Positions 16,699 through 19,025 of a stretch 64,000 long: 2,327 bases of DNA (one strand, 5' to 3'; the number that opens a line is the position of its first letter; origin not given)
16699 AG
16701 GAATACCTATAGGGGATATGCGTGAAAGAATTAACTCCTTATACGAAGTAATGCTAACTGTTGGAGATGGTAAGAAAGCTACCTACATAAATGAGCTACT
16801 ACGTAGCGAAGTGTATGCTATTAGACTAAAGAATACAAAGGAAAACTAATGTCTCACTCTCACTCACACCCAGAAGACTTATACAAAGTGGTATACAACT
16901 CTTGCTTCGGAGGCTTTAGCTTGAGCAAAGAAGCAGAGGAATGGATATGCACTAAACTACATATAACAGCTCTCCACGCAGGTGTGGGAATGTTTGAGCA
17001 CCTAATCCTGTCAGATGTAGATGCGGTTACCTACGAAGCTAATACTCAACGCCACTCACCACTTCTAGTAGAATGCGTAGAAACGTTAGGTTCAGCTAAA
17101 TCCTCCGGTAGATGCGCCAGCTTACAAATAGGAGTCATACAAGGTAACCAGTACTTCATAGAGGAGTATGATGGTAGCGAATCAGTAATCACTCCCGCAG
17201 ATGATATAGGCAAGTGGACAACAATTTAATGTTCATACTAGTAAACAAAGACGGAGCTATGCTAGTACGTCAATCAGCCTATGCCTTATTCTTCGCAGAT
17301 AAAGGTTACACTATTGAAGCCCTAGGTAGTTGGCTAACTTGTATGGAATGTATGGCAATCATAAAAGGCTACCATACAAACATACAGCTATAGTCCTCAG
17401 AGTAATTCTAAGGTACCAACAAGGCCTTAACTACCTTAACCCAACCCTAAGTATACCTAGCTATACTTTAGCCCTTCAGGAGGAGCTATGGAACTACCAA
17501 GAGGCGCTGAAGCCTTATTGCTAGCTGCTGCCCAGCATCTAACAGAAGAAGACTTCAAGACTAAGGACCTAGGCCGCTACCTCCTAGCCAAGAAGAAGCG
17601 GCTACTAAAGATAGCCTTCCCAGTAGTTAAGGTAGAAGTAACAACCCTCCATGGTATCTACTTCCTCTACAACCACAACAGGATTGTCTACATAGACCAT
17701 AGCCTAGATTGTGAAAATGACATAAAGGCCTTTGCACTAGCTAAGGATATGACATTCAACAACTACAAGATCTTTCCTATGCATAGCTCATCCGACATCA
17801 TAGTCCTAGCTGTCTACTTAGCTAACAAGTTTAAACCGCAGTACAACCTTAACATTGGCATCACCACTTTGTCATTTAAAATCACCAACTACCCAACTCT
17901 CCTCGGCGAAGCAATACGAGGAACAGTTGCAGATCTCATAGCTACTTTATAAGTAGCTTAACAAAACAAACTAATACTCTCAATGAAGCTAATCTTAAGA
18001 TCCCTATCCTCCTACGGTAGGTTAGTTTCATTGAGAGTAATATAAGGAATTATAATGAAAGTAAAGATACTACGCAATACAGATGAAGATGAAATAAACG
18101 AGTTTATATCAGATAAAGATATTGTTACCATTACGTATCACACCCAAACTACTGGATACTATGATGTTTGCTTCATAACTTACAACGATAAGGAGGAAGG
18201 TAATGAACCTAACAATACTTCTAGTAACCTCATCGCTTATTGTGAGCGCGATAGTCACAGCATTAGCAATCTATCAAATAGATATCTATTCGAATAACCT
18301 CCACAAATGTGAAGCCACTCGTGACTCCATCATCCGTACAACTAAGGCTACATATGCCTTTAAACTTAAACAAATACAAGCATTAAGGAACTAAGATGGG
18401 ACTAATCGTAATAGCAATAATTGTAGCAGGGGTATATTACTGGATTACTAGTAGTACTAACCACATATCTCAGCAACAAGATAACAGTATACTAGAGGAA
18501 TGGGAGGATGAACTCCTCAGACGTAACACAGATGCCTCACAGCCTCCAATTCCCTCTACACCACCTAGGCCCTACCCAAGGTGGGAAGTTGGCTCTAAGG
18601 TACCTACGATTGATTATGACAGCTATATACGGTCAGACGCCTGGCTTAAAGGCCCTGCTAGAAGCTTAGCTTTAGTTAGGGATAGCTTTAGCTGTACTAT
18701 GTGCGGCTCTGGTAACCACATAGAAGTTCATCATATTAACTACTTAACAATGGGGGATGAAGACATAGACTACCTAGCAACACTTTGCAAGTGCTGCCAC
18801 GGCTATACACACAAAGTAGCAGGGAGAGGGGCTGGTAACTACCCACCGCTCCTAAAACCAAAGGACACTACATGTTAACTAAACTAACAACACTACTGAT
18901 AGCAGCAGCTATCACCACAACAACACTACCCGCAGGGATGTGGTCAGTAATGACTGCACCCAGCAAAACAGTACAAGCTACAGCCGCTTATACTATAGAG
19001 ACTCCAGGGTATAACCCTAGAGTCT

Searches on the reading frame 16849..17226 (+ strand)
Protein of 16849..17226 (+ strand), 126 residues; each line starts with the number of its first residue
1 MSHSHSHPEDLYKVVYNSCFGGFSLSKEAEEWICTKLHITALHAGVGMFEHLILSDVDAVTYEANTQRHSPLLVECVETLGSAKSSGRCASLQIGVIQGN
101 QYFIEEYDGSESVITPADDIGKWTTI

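Call 54: search_protein_families(library=phrogs, proteins=[window:16849-17226:+], max_evalue=0.001)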
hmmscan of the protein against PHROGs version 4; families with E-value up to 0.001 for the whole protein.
window:16849-17226:+ (126 aa): 1 family
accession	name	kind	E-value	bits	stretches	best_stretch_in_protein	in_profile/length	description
phrog_16527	-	unknown function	1.7e-17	65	1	13-116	2-113/119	-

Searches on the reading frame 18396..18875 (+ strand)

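Call 54: search_protein_families(library=phrogs, proteins=[window:18396-18875:+], max_evalue=0.001)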
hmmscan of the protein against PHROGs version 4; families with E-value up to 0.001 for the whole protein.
window:18396-18875:+ (160 aa): 12 families
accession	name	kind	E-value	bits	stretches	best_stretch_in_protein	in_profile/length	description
phrog_119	-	DNA, RNA and nucleotide metabolism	3.2e-10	40.4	1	55-143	164-259/443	HNH endonuclease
phrog_144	-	DNA, RNA and nucleotide metabolism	1.2e-06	29.3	1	78-148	67-142/175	HNH endonuclease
phrog_589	-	DNA, RNA and nucleotide metabolism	4e-06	27.7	1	92-147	86-147/179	HNH endonuclease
phrog_5956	-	DNA, RNA and nucleotide metabolism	6.2e-06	26.9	1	81-140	43-109/138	HNH endonuclease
phrog_8060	-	unknown function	2.3e-05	25.3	1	95-140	36-81/213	-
phrog_8048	-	DNA, RNA and nucleotide metabolism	2.5e-05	24.6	1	94-142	173-229/273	HNH endonuclease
phrog_8446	-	DNA, RNA and nucleotide metabolism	6.1e-05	23.8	1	88-140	131-197/211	HNH endonuclease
phrog_333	-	DNA, RNA and nucleotide metabolism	7.9e-05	23.8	1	88-136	24-76/138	HNH endonuclease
phrog_15103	-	unknown function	9e-05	23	1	89-142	195-258/280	-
phrog_1271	-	DNA, RNA and nucleotide metabolism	0.00022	21.7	1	92-140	261-317/361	HNH endonuclease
phrog_4581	-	head and packaging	0.00025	21.6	1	73-140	43-110/395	terminase small subunit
phrog_740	-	DNA, RNA and nucleotide metabolism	0.00048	20.2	1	89-140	30-86/332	HNH endonuclease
